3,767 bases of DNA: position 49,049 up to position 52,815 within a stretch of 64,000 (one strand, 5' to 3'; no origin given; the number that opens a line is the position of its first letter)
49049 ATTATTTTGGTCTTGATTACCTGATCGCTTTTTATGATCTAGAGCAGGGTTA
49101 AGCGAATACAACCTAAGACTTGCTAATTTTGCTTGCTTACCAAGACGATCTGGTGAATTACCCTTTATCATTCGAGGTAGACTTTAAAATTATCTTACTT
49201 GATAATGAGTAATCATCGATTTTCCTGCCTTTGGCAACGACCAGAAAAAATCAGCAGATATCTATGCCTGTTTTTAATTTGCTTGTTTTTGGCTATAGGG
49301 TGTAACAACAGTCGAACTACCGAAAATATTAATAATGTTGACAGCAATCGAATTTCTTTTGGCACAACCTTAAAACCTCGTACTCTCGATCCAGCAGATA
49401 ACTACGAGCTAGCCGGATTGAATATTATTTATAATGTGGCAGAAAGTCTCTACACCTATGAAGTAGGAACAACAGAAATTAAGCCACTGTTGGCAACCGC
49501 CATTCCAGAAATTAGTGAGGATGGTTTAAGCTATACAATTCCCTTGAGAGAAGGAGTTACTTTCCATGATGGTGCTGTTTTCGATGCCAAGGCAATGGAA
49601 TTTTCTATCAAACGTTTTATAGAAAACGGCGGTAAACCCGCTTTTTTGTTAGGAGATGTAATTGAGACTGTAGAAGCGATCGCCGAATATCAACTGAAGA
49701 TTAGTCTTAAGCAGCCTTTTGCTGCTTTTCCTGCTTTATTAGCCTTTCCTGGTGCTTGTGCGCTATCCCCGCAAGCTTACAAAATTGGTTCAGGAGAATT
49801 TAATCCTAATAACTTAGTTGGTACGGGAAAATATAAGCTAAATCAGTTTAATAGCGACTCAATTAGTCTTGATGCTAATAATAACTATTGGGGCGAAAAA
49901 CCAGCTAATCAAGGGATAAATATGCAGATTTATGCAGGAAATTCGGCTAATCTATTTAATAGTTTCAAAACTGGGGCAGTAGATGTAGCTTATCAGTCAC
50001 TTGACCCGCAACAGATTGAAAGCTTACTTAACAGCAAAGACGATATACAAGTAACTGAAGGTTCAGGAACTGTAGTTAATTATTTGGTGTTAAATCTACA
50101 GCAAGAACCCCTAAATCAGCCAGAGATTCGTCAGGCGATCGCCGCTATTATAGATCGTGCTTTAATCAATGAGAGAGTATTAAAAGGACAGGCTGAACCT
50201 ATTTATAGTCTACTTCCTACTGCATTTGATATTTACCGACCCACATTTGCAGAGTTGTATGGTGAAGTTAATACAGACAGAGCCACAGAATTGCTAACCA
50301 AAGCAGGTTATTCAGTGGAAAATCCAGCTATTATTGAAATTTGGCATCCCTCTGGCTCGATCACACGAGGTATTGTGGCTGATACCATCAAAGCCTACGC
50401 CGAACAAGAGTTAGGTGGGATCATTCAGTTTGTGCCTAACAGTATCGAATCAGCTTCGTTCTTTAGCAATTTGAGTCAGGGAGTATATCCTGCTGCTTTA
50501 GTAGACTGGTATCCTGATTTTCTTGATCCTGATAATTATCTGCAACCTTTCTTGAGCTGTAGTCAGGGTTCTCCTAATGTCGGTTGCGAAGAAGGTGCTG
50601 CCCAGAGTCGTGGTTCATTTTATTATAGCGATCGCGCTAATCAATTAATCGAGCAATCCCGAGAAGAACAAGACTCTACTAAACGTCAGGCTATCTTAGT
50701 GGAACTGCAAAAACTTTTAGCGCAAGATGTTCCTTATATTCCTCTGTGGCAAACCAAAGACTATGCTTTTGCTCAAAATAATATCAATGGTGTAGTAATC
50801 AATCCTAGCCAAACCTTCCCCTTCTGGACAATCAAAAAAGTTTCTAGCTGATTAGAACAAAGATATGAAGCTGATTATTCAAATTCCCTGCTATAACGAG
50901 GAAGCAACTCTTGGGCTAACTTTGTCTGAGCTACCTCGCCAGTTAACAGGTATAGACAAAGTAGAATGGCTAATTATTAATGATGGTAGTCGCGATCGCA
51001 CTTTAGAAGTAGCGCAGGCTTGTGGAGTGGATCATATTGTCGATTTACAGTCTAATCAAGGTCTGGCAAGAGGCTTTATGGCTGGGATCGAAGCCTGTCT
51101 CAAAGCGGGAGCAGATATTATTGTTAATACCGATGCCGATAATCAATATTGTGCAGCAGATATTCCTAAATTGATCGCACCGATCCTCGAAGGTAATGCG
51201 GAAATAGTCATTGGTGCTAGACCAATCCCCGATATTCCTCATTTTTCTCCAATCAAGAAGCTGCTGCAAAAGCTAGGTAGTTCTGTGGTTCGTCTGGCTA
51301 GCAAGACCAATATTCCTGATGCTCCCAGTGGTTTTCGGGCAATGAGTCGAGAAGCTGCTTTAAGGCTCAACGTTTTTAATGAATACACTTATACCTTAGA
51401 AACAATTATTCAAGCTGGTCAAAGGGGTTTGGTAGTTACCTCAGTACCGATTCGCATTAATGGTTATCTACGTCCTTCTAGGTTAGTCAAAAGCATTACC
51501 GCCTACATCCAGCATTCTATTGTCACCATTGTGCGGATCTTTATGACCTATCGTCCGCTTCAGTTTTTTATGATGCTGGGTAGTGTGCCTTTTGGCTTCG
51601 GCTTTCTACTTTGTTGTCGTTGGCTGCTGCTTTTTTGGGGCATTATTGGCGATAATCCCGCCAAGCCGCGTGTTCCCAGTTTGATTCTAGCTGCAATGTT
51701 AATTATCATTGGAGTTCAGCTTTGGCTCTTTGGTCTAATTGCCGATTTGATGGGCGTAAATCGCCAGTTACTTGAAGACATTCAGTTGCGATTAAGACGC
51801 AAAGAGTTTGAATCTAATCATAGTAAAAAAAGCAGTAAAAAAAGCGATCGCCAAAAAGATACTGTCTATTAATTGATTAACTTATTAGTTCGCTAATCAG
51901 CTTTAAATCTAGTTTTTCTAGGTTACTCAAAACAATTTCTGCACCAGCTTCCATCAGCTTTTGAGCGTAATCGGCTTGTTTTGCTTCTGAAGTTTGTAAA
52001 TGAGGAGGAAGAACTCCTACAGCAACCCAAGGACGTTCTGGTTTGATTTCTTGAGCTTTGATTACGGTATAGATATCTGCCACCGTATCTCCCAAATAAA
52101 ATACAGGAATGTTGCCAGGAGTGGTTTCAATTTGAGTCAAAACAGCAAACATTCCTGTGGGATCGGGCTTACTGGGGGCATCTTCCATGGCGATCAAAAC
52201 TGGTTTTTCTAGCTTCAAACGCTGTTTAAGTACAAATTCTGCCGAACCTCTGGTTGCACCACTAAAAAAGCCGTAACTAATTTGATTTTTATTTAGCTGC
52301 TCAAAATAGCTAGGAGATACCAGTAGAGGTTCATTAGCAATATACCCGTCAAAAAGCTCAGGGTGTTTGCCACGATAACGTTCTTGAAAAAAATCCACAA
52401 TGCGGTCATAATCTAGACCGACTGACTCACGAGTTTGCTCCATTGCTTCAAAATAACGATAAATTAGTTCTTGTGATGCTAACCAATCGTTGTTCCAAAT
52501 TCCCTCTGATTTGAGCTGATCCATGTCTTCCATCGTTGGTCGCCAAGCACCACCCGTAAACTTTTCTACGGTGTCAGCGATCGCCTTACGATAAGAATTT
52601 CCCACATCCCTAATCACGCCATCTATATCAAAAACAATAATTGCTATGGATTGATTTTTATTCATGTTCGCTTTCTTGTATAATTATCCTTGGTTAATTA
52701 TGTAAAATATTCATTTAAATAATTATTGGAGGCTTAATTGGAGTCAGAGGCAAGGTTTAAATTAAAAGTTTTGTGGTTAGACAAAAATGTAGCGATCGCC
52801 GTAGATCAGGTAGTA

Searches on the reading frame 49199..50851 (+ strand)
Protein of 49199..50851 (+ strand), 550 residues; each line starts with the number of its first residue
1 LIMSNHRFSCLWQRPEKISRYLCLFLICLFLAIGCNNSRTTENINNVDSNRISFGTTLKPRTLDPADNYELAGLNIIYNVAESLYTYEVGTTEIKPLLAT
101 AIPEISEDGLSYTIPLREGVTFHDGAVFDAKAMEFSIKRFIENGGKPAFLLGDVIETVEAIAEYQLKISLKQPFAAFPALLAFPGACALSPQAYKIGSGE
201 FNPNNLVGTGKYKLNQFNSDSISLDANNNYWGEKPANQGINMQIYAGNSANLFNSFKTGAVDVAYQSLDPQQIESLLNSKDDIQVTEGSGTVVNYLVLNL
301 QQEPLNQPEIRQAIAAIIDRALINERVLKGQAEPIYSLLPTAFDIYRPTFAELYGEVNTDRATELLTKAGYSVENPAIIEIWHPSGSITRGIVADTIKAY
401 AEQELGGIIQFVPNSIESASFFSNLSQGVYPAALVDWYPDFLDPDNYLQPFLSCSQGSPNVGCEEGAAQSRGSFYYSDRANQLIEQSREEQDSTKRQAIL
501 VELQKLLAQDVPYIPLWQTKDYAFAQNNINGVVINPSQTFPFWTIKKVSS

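Call 50: search_protein_families(library=pfam, proteins=[window:49199-50851:+], max_evalue=0.0001)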
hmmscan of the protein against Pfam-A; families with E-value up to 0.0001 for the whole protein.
window:49199-50851:+ (550 aa): 1 family
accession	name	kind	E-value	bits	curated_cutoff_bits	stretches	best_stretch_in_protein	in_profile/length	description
PF00496.27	SBP_bac_5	-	3.4e-75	253.9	32.4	1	93-457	1-366/368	Bacterial extracellular solute-binding proteins, family 5 Middle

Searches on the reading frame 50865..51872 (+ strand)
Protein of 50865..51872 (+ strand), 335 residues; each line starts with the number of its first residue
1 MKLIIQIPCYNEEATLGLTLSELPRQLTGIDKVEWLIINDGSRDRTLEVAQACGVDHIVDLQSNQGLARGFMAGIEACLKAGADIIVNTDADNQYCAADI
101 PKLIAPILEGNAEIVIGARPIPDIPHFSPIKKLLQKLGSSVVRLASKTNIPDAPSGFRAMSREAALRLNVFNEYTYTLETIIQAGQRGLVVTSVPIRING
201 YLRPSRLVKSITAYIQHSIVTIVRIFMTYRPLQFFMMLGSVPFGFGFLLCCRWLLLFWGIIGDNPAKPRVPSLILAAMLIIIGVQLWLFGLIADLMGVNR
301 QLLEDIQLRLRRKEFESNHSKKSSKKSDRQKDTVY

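Call 50: search_protein_families(library=pfam, proteins=[window:50865-51872:+], max_evalue=0.0001)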
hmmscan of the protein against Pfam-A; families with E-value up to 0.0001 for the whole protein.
window:50865-51872:+ (335 aa): 1 family
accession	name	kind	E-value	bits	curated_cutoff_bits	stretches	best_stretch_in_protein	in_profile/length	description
PF00535.33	Glycos_transf_2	-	4e-22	79.4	23.3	1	7-165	4-164/168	Glycosyl transferase family 2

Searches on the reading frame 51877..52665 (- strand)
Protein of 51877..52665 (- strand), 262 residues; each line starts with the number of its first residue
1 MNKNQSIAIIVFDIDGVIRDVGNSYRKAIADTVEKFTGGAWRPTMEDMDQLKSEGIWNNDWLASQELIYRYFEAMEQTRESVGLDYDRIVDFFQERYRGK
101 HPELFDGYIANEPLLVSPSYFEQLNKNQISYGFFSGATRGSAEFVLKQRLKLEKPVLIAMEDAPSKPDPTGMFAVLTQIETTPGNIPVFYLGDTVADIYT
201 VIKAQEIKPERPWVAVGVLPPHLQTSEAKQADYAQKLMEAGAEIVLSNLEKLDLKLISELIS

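Call 58: search_protein_families(library=pfam, proteins=[window:51877-52665:-], max_evalue=0.0001)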
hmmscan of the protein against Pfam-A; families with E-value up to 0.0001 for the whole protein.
window:51877-52665:- (262 aa): 2 families
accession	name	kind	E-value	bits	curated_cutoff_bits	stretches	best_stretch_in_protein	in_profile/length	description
PF00702.32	Hydrolase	-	1.1e-07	32.8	26.4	1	8-198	2-184/191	haloacid dehalogenase-like hydrolase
PF13419.12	HAD_2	-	6.1e-07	30.2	23.8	1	10-201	1-168/178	Haloacid dehalogenase-like hydrolase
